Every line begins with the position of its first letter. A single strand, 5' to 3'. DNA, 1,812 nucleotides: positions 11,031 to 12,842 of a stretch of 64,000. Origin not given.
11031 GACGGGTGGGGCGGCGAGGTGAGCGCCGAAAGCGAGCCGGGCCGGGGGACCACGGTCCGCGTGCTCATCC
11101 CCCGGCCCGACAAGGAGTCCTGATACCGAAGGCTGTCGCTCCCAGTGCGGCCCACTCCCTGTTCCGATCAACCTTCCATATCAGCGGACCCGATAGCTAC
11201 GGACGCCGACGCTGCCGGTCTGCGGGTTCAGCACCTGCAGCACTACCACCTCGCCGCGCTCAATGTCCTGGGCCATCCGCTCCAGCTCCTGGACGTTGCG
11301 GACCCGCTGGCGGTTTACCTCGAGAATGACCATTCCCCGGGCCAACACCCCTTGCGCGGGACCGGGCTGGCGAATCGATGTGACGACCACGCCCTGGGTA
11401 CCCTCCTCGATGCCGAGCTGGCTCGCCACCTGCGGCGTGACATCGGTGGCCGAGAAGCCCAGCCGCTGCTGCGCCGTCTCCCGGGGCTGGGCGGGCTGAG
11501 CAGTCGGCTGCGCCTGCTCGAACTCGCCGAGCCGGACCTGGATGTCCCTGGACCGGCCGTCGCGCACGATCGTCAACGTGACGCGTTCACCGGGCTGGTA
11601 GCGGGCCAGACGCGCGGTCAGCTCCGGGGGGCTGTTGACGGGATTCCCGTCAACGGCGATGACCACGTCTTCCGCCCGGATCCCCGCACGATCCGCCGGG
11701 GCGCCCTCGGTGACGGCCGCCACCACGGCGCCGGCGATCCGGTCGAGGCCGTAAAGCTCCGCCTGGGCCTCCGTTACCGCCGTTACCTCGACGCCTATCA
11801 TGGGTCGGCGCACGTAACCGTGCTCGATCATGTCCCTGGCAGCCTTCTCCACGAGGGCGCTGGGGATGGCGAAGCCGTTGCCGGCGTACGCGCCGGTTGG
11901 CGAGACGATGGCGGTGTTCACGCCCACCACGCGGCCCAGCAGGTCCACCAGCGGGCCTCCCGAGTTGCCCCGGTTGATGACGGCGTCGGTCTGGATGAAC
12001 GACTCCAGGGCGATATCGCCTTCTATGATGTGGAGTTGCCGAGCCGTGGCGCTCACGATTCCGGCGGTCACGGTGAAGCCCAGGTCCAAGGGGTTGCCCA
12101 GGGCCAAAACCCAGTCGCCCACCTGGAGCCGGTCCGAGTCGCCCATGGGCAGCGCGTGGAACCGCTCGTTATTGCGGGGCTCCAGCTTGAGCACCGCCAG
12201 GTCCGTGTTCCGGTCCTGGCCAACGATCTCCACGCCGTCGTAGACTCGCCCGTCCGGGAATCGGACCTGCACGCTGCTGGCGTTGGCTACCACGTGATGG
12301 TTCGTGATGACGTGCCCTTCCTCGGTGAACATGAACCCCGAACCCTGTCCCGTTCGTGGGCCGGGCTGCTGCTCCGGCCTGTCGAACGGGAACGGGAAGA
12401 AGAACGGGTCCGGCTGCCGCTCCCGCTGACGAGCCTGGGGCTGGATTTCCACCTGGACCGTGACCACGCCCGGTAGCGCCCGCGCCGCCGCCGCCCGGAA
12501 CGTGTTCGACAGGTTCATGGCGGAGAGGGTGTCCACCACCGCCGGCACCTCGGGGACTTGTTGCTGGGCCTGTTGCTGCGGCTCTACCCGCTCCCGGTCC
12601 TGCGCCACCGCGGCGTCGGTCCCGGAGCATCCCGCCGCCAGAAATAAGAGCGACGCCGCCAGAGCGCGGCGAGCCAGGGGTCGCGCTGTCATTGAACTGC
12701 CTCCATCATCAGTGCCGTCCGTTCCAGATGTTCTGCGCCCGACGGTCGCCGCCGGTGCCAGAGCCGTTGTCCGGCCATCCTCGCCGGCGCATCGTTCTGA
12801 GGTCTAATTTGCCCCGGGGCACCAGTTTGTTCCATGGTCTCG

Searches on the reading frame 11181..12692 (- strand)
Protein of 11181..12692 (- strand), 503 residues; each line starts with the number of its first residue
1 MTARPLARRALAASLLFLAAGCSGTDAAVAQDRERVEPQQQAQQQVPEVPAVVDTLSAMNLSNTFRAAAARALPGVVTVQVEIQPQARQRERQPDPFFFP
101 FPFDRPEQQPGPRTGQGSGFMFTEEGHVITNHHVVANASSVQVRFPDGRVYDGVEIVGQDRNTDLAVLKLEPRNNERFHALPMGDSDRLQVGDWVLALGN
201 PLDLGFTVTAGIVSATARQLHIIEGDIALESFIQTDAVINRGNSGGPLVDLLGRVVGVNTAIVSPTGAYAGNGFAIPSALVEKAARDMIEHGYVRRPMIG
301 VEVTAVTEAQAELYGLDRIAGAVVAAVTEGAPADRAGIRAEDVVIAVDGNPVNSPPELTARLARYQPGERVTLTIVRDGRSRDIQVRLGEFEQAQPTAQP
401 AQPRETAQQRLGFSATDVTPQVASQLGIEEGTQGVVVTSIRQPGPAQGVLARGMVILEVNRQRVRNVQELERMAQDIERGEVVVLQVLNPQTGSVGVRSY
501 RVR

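Call 32: find_encoding_contigs(protein=window:11181-12692:-, flank=10000, max_places=6)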
Protein window:11181-12692:- (503 aa): 12 contigs read that carry it; 6 places shown.
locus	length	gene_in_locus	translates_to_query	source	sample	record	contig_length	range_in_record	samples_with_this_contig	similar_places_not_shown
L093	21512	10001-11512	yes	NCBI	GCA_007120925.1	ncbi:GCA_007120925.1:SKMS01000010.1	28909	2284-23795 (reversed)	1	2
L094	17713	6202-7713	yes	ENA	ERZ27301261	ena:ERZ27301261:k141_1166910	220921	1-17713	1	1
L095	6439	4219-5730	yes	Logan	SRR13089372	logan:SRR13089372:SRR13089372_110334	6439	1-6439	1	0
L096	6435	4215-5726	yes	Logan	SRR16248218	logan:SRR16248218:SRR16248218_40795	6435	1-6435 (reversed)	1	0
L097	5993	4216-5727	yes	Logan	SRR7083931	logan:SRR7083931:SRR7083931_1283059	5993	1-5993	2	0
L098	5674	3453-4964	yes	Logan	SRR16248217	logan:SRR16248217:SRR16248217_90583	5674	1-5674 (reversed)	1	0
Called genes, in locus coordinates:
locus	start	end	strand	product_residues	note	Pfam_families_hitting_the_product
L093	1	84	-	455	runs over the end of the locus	PF00072:Response_reg, PF00158:Sigma54_activat, PF14532:Sigma54_activ_2, PF00004:AAA (weak), PF07728:AAA_5 (faint), PF25601:AAA_lid_14, PF02954:HTH_8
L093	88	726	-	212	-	-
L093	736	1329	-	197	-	PF02834:LigT_PEase, PF13563:2_5_RNA_ligase2, PF02834:LigT_PEase (weak)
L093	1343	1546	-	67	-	-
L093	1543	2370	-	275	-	PF02540:NAD_synthase (faint)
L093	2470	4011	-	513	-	PF13541:ChlI, PF01078:Mg_chelatase, PF00493:MCM (faint), PF20030:bpMoxR (faint), PF07728:AAA_5, PF13335:Mg_chelatase_C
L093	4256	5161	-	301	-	PF09990:DUF2231, PF00355:Rieske, PF13806:Rieske_2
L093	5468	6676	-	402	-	PF12704:MacB_PCD, PF02687:FtsX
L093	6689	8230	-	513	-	PF25917:BSH_RND, PF25919:BSH_CusB (faint), PF25973:BSH_CzcB, PF25876:HH_MFP_RND, PF25954:Beta-barrel_RND_2, PF25990:Beta-barrel_YknX (weak), PF26002:Beta-barrel_AprE (weak), PF25975:CzcB_C (weak)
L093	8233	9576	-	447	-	PF02321:OEP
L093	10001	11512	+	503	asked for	PF00089:Trypsin, PF13365:Trypsin_2, PF00595:PDZ, PF13180:PDZ_2, PF14685:PDZ_Tricorn (faint), PF17820:PDZ_6, PF00595:PDZ (weak)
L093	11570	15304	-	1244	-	PF00672:HAMP, PF00512:HisKA (weak), PF13581:HATPase_c_2 (weak), PF02518:HATPase_c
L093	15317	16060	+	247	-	PF02633:Creatininase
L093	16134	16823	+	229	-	PF19630:DUF6134 (faint)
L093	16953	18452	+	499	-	PF02321:OEP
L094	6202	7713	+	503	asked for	PF00089:Trypsin, PF13365:Trypsin_2, PF00595:PDZ, PF13180:PDZ_2, PF14685:PDZ_Tricorn (faint), PF17820:PDZ_6, PF00595:PDZ (weak)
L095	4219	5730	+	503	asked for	PF00089:Trypsin, PF13365:Trypsin_2, PF00595:PDZ, PF13180:PDZ_2, PF14685:PDZ_Tricorn (faint), PF17820:PDZ_6, PF00595:PDZ (weak)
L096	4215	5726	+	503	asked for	PF00089:Trypsin, PF13365:Trypsin_2, PF00595:PDZ, PF13180:PDZ_2, PF14685:PDZ_Tricorn (faint), PF17820:PDZ_6, PF00595:PDZ (weak)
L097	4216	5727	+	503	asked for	PF00089:Trypsin, PF13365:Trypsin_2, PF00595:PDZ, PF13180:PDZ_2, PF14685:PDZ_Tricorn (faint), PF17820:PDZ_6, PF00595:PDZ (weak)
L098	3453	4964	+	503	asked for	PF00089:Trypsin, PF13365:Trypsin_2, PF00595:PDZ, PF13180:PDZ_2, PF14685:PDZ_Tricorn (faint), PF17820:PDZ_6, PF00595:PDZ (weak)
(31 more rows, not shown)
